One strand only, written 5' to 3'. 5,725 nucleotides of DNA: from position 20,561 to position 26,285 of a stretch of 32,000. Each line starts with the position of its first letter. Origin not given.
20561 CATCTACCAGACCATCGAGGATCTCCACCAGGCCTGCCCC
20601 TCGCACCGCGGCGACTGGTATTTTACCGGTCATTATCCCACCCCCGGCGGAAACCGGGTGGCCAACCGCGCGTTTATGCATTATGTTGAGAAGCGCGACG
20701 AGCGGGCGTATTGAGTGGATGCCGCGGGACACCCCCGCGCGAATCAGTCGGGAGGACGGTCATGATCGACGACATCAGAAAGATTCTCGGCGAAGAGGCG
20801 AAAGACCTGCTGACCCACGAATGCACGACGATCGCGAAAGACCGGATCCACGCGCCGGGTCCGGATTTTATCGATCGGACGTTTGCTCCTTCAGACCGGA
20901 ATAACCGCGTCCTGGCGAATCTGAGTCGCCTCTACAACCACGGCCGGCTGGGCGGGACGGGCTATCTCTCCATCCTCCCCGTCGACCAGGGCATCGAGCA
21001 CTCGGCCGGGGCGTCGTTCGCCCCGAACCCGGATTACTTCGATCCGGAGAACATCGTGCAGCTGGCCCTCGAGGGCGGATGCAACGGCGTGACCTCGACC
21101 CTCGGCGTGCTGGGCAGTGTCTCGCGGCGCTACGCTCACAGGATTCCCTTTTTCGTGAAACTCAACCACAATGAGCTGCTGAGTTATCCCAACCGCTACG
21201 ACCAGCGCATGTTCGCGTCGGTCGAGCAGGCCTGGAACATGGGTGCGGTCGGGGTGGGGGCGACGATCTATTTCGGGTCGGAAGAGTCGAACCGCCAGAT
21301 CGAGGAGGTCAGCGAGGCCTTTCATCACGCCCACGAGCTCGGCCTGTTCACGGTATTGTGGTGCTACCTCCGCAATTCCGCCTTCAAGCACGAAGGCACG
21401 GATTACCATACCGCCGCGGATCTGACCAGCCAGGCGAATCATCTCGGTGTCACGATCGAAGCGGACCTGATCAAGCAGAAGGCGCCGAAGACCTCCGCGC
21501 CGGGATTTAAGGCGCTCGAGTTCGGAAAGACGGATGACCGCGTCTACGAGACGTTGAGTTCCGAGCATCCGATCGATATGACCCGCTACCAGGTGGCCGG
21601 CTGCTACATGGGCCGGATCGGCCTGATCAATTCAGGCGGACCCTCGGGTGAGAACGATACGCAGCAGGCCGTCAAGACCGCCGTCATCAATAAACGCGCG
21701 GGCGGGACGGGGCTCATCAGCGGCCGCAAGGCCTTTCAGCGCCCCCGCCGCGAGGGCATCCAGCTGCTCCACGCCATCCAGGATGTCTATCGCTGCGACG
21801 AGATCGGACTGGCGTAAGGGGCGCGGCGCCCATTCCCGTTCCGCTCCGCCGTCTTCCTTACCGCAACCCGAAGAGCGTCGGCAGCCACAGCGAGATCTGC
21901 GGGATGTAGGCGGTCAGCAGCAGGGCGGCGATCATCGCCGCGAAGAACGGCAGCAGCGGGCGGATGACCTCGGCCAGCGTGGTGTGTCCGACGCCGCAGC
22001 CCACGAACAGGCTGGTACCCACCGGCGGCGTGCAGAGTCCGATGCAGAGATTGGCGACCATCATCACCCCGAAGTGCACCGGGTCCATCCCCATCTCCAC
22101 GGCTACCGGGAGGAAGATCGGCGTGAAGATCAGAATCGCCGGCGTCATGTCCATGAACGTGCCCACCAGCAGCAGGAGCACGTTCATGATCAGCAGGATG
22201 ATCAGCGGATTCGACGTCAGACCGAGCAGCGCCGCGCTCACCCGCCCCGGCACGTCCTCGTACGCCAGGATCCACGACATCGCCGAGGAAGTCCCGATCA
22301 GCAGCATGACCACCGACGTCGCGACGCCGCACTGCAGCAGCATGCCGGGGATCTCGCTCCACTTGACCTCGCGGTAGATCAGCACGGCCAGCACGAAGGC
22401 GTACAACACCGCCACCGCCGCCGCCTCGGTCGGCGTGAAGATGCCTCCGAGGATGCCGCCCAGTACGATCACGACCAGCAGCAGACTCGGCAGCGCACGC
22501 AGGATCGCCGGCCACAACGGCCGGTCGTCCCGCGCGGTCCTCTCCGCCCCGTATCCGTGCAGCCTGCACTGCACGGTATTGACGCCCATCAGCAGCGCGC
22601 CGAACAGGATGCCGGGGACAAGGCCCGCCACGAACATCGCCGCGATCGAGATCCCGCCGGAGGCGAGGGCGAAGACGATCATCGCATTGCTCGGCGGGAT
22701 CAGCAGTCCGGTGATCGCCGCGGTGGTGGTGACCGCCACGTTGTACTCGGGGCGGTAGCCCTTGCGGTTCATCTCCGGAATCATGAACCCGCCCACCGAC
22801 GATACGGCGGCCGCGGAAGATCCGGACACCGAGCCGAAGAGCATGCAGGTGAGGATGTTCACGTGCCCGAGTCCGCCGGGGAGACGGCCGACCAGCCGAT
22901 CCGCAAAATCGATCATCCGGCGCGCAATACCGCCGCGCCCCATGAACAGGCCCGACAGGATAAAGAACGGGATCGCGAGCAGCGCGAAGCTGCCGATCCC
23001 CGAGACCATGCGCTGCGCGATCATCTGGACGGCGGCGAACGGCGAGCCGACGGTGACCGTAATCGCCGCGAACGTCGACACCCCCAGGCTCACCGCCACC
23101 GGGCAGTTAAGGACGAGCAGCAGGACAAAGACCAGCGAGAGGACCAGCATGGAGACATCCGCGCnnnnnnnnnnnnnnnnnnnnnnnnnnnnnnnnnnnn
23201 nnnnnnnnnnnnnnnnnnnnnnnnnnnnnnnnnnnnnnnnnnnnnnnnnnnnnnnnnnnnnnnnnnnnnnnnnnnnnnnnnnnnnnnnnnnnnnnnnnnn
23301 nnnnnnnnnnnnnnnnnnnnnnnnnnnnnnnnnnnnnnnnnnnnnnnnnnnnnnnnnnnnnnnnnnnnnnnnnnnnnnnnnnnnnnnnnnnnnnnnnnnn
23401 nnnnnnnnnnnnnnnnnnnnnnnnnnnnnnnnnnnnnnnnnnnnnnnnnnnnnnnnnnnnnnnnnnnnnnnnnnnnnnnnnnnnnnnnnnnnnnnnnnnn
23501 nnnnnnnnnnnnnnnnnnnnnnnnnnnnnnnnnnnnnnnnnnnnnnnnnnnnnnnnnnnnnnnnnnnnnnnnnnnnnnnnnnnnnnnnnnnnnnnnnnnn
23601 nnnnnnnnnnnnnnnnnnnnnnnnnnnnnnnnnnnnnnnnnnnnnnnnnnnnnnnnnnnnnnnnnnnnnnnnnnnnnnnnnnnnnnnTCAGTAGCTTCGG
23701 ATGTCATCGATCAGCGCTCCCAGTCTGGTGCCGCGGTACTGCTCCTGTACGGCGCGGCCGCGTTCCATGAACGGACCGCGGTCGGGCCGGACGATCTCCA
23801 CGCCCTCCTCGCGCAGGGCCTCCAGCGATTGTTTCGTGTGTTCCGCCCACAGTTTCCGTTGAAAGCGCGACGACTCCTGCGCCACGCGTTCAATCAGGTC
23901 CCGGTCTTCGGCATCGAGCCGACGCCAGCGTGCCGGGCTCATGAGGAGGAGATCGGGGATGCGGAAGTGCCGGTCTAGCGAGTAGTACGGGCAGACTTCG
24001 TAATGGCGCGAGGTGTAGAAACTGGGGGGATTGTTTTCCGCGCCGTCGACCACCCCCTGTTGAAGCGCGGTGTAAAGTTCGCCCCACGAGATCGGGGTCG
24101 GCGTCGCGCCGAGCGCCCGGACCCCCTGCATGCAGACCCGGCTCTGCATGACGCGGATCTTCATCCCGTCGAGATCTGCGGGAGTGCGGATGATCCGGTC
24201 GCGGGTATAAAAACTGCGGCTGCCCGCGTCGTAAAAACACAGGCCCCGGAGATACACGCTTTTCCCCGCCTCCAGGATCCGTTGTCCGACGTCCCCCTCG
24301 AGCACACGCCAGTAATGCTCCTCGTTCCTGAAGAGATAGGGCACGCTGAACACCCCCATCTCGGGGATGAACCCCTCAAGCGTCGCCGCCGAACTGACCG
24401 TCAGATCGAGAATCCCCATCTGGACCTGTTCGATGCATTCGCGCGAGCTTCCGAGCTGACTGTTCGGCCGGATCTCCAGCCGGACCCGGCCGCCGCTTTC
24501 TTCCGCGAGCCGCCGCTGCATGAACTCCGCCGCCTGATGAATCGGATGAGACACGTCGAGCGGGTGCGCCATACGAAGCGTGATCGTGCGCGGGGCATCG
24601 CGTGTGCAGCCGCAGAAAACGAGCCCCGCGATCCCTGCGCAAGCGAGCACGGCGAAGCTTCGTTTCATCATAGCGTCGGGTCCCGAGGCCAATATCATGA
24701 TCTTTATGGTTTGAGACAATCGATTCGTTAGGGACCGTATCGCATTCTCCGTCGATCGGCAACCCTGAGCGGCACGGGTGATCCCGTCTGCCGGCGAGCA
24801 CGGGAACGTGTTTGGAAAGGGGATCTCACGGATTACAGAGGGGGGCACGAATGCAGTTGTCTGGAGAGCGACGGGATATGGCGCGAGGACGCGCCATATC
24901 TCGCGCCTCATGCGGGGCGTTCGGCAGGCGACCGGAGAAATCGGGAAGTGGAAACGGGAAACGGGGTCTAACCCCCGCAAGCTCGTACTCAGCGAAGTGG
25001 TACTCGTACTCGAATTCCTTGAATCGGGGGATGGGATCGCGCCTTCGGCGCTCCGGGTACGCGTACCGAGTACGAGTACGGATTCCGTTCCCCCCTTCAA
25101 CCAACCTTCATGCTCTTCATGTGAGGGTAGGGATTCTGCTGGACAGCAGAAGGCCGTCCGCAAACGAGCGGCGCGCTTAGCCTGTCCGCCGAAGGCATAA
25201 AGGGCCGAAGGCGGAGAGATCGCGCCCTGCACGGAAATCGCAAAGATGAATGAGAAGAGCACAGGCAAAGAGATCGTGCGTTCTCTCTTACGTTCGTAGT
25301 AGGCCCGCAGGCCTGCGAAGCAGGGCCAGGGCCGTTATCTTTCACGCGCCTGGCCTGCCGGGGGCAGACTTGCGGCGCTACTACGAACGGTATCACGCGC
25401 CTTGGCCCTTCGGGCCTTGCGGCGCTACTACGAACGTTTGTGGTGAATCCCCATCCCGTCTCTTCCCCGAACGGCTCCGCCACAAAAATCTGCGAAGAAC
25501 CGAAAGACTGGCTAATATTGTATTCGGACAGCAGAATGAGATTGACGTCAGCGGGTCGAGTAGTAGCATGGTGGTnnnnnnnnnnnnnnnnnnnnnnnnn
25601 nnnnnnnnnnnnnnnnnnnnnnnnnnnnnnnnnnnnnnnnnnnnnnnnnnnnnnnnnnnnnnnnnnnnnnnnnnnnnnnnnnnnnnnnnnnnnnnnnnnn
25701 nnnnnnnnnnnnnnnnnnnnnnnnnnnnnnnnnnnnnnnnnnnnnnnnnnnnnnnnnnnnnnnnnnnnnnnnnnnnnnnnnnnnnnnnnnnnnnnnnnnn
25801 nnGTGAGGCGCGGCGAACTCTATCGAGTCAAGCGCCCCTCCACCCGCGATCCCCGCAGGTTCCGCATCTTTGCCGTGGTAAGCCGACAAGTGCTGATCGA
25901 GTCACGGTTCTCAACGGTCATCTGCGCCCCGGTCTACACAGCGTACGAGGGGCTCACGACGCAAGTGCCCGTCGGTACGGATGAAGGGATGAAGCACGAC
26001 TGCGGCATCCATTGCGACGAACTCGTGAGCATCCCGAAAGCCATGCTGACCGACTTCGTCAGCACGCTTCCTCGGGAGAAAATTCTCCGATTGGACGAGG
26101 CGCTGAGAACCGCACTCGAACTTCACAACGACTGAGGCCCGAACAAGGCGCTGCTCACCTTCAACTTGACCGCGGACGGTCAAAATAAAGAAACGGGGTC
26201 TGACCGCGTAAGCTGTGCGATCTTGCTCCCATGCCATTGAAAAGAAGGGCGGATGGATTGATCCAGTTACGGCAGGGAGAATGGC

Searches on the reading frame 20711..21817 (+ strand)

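Call 7: search_protein_families(library=pfam, proteins=[window:20711-21817:+], max_evalue=0.001)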
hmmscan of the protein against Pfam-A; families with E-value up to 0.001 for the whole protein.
window:20711-21817:+ (368 aa): 1 family
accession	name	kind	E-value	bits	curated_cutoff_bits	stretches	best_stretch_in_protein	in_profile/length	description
PF01791.15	DeoC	-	8.1e-61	206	23.8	1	87-344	2-229/229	DeoC/LacD family aldolase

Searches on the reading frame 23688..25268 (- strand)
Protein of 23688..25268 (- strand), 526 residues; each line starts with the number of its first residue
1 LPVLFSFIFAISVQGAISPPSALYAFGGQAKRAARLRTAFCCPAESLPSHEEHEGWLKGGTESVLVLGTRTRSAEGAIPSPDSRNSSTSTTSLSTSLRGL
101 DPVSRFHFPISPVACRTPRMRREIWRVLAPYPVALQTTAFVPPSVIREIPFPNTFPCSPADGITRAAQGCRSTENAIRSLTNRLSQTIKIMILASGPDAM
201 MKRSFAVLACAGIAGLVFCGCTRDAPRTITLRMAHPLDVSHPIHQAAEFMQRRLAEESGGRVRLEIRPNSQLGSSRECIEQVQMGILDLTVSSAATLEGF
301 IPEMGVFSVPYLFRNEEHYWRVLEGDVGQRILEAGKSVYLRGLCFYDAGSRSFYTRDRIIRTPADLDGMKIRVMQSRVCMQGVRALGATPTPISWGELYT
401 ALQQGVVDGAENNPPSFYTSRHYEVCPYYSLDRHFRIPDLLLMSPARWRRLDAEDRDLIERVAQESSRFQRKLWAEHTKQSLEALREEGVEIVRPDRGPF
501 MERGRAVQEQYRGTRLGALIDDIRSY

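Call 7: search_protein_families(library=pfam, proteins=[window:23688-25268:-], max_evalue=0.001)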
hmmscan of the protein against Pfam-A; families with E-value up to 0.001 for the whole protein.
window:23688-25268:- (526 aa): 1 family
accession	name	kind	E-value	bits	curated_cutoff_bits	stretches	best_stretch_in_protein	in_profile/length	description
PF03480.18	DctP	-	8.8e-81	271.8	23.4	1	234-510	2-281/286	Bacterial extracellular solute-binding protein, family 7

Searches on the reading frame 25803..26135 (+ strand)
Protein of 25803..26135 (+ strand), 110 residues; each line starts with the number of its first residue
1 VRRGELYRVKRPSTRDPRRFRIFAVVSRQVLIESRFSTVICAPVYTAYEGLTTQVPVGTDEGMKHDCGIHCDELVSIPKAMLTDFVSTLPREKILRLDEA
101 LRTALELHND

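Call 89: search_protein_families(library=pfam, proteins=[window:25803-26135:+], max_evalue=0.01)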
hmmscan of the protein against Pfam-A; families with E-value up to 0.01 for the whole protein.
window:25803-26135:+ (110 aa): 1 family
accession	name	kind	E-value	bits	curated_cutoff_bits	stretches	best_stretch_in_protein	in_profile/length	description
PF02452.23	PemK_toxin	-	4.5e-10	40.1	23.1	1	2-104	1-108/109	PemK-like, MazF-like toxin of type II toxin-antitoxin system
